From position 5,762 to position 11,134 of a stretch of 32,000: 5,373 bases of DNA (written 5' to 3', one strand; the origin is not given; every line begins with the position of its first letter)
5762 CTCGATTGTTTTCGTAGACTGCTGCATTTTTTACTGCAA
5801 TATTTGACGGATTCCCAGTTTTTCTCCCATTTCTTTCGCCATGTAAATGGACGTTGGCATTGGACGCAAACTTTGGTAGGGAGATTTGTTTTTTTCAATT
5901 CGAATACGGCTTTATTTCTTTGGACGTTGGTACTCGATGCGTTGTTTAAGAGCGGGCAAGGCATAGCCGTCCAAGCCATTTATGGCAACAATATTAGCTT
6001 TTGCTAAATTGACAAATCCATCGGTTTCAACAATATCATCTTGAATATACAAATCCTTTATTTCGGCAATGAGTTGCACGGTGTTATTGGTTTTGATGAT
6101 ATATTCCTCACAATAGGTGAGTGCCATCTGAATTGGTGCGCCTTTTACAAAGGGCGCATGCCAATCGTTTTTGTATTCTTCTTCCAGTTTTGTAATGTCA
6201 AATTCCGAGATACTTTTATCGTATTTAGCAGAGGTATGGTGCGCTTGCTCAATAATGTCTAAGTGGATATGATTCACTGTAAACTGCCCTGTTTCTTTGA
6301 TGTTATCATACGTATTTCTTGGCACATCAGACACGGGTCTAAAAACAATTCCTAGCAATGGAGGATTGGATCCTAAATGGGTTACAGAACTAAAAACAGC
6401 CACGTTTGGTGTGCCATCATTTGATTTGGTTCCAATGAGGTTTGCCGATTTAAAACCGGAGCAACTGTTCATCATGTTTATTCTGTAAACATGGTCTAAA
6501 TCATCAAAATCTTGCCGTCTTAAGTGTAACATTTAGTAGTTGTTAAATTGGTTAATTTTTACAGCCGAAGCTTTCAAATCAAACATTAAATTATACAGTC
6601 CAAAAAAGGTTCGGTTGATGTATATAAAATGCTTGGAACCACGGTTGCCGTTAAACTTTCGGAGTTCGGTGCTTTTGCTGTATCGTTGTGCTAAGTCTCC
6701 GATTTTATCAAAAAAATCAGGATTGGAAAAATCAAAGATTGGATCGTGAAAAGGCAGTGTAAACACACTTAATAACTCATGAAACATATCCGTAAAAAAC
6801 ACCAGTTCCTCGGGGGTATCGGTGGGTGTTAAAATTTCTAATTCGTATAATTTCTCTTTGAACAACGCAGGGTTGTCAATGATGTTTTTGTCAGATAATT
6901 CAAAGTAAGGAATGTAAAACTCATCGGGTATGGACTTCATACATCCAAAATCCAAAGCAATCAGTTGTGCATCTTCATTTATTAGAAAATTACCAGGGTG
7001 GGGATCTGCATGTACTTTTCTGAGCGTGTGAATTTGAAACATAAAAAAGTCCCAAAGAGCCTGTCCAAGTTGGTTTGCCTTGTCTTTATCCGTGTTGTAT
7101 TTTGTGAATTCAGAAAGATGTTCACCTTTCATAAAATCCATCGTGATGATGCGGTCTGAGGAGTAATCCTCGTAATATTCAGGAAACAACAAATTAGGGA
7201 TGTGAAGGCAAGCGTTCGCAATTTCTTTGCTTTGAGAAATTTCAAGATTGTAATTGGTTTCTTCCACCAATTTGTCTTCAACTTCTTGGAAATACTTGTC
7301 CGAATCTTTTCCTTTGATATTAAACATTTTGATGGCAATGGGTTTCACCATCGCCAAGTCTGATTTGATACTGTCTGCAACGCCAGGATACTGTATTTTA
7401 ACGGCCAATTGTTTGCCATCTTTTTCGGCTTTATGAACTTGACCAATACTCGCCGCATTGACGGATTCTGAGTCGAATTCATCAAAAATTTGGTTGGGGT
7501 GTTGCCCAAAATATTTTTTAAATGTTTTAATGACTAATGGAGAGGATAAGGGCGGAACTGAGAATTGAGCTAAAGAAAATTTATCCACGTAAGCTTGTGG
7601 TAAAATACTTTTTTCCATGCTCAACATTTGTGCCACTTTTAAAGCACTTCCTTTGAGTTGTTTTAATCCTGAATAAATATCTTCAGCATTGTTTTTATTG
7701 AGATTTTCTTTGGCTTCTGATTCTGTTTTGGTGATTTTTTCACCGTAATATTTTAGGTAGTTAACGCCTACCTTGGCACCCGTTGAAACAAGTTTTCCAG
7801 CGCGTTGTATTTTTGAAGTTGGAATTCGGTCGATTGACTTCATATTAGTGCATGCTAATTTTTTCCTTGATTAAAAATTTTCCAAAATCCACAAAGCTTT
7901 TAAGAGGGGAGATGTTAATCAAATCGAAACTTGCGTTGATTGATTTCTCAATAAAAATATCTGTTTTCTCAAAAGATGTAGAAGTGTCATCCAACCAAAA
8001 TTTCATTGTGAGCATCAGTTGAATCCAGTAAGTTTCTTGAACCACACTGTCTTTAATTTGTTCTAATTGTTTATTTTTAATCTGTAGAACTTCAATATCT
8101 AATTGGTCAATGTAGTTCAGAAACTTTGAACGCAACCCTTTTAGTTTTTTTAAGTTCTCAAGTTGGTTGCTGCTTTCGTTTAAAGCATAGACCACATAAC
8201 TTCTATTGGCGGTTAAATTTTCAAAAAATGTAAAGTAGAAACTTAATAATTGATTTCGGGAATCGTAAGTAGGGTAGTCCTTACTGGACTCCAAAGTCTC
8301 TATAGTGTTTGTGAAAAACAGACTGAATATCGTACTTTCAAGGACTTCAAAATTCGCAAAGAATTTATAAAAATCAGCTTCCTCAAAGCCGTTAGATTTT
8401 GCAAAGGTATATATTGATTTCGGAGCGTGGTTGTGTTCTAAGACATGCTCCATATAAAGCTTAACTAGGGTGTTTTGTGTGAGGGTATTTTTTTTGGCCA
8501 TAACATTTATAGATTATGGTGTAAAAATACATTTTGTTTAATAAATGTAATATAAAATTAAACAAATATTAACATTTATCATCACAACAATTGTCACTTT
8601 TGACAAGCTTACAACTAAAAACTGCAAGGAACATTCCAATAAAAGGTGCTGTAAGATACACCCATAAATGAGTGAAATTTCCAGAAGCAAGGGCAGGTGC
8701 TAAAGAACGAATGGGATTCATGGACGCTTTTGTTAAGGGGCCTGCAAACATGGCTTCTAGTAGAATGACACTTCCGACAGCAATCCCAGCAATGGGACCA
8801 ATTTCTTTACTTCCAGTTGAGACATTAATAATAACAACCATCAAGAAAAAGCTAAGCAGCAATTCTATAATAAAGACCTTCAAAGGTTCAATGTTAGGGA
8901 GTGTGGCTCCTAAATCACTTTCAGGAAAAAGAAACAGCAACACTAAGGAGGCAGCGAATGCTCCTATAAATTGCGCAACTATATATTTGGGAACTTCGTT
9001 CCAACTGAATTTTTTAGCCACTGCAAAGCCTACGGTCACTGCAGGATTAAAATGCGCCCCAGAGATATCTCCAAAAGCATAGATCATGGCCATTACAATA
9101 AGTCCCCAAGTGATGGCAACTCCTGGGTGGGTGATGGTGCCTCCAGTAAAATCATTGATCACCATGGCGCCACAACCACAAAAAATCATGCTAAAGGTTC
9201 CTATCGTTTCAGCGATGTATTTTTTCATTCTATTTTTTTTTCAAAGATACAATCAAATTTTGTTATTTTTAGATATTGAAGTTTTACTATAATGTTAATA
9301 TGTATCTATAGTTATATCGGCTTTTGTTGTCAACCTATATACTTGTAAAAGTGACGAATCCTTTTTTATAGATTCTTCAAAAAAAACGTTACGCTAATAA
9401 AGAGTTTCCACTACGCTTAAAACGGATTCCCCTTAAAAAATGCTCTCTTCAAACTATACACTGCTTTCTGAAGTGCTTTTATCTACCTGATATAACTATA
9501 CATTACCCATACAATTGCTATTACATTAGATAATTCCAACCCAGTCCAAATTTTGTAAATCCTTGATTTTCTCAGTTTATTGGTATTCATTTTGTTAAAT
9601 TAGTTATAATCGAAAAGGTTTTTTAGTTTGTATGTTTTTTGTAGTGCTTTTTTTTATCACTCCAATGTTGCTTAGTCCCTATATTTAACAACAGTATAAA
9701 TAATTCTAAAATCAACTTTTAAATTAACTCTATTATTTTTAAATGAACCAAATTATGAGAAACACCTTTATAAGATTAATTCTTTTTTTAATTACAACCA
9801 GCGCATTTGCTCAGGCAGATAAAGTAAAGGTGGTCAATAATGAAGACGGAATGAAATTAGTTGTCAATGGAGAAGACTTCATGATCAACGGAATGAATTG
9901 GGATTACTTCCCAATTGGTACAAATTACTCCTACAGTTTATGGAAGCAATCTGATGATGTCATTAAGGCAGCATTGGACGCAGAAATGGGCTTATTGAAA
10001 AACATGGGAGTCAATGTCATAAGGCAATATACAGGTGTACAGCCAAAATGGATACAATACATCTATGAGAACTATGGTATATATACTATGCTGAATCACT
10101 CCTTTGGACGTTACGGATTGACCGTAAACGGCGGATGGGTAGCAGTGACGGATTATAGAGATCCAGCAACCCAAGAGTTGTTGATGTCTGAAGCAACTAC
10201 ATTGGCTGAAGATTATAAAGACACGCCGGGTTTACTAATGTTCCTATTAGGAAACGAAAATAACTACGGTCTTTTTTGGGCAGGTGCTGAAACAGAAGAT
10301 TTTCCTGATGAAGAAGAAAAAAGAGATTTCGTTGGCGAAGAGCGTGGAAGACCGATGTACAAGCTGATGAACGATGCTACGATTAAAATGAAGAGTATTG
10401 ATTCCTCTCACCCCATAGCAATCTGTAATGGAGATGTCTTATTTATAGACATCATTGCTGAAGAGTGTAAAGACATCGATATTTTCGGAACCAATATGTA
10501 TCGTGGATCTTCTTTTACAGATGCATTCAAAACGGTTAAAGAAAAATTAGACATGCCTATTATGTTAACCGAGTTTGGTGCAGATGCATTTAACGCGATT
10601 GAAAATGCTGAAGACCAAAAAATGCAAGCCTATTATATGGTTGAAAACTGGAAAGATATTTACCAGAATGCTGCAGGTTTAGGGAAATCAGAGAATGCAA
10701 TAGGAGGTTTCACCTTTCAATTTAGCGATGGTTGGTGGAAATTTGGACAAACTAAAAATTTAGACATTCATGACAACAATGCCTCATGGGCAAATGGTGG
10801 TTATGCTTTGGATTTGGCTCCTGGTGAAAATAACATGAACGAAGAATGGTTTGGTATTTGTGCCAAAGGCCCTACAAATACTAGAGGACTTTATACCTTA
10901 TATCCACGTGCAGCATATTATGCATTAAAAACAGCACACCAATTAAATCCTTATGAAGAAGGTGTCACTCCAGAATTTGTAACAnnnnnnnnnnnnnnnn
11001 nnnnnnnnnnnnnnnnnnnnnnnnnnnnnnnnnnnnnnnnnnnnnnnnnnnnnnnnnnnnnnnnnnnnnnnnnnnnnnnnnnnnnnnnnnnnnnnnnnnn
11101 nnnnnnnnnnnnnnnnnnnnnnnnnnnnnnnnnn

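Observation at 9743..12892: Glycosidase domain fused to a large predicted outer-membrane beta-barrel in one polypeptide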

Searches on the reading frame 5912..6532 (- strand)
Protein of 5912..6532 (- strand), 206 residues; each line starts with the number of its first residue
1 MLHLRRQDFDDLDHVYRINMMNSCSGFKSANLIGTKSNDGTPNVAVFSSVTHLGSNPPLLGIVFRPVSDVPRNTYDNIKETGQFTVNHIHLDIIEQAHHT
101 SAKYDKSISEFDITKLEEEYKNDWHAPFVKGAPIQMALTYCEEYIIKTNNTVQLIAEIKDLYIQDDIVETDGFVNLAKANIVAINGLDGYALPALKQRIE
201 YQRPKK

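Call 18: search_protein_families(library=pfam, proteins=[window:5912-6532:-], max_evalue=1)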
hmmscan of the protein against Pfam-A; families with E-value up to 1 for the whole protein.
window:5912-6532:- (206 aa): 3 families
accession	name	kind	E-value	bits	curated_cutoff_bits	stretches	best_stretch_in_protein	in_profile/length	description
PF01613.24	Flavin_Reduct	-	7.5e-18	65.5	27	1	32-167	10-137/153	Flavin reductase like domain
PF05081.17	AcMNPV_P18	-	0.072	13.3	25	0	3-28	89-114/157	Autographa californica nuclear polyhedrosis virus (AcMNPV), P18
PF04289.18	DUF447_N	-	0.21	12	24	1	72-90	35-53/114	Protein of unknown function (DUF447) N-terminal domain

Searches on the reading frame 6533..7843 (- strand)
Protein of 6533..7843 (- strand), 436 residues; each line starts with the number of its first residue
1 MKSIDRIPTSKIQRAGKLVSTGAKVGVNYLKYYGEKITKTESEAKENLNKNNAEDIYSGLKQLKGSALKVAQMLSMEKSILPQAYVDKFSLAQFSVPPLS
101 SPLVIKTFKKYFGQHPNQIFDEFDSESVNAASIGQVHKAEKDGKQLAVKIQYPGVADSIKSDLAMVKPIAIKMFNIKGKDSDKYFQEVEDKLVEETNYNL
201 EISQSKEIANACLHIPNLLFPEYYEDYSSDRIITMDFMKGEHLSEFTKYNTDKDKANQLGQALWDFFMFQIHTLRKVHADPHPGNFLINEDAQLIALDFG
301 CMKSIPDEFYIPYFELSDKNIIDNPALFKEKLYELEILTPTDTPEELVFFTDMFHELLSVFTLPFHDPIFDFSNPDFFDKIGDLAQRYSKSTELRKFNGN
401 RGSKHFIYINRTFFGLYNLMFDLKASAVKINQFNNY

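Call 18: search_protein_families(library=pfam, proteins=[window:6533-7843:-], max_evalue=1)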
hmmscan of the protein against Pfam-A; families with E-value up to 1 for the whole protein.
window:6533-7843:- (436 aa): 5 families
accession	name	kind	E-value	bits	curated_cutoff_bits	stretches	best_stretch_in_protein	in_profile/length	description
PF03109.22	ABC1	-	5.6e-55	186.6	22.9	1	95-316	5-228/244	ABC1 atypical kinase-like domain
PF00069.31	Pkinase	-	0.0002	21.3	31.7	1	169-305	27-148/263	Protein kinase domain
PF01163.29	RIO1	-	0.0024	18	22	1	168-302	12-151/187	RIO domain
PF06176.17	WaaY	-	0.003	17.6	20.3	1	170-293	58-173/229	Lipopolysaccharide core biosynthesis protein (WaaY)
PF01636.29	APH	-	0.014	15.6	23.2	1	277-303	171-198/239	Phosphotransferase enzyme family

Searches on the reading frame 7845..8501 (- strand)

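Call 18: search_protein_families(library=pfam, proteins=[window:7845-8501:-], max_evalue=1)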
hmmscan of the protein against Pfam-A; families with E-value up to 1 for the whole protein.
window:7845-8501:- (218 aa): 2 families
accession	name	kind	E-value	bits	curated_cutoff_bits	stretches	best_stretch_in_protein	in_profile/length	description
PF17931.6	TetR_C_23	-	5.6e-44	149.8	29.1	1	85-210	2-127/127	Tetracyclin repressor-like, C-terminal domain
PF08511.16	COQ9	-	0.064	13.3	20.5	1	165-190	42-67/72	COQ9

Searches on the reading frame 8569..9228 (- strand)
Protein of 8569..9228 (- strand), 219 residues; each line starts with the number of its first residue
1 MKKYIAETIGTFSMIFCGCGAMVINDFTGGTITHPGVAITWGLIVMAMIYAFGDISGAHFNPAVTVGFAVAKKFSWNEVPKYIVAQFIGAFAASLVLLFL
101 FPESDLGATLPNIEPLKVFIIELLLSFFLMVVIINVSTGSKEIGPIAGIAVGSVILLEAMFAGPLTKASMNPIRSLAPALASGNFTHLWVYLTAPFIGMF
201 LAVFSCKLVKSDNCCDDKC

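Call 18: search_protein_families(library=pfam, proteins=[window:8569-9228:-], max_evalue=1)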
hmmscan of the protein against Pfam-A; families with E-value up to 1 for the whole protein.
window:8569-9228:- (219 aa): 2 families
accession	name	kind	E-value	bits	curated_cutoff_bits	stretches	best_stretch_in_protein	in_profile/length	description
PF00230.25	MIP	-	2.5e-48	165.2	25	1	2-204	9-220/222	Major intrinsic protein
PF07284.16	BCHF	-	0.29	11.6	25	1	36-96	46-106/139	2-vinyl bacteriochlorophyllide hydratase (BCHF)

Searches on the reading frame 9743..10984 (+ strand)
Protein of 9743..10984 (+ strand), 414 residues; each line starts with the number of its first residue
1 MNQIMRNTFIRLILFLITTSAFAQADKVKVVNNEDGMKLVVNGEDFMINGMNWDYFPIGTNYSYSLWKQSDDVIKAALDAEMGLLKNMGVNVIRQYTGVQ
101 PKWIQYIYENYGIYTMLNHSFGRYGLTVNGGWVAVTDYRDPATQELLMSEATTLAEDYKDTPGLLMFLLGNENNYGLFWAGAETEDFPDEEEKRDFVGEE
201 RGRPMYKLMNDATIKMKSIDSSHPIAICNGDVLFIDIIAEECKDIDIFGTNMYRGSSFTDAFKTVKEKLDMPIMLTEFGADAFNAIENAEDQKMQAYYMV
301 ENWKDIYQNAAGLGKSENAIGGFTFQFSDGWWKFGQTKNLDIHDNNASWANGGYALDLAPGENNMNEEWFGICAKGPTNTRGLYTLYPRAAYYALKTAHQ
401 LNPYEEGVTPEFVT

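Call 18: search_protein_families(library=pfam, proteins=[window:9743-10984:+], max_evalue=1)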
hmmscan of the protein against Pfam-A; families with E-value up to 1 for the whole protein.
window:9743-10984:+ (414 aa): 1 family
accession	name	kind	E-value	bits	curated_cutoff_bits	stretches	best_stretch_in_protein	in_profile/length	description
PF02836.23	Glyco_hydro_2_C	-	6.8e-07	29.2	21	1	38-288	7-220/302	Glycosyl hydrolases family 2, TIM barrel domain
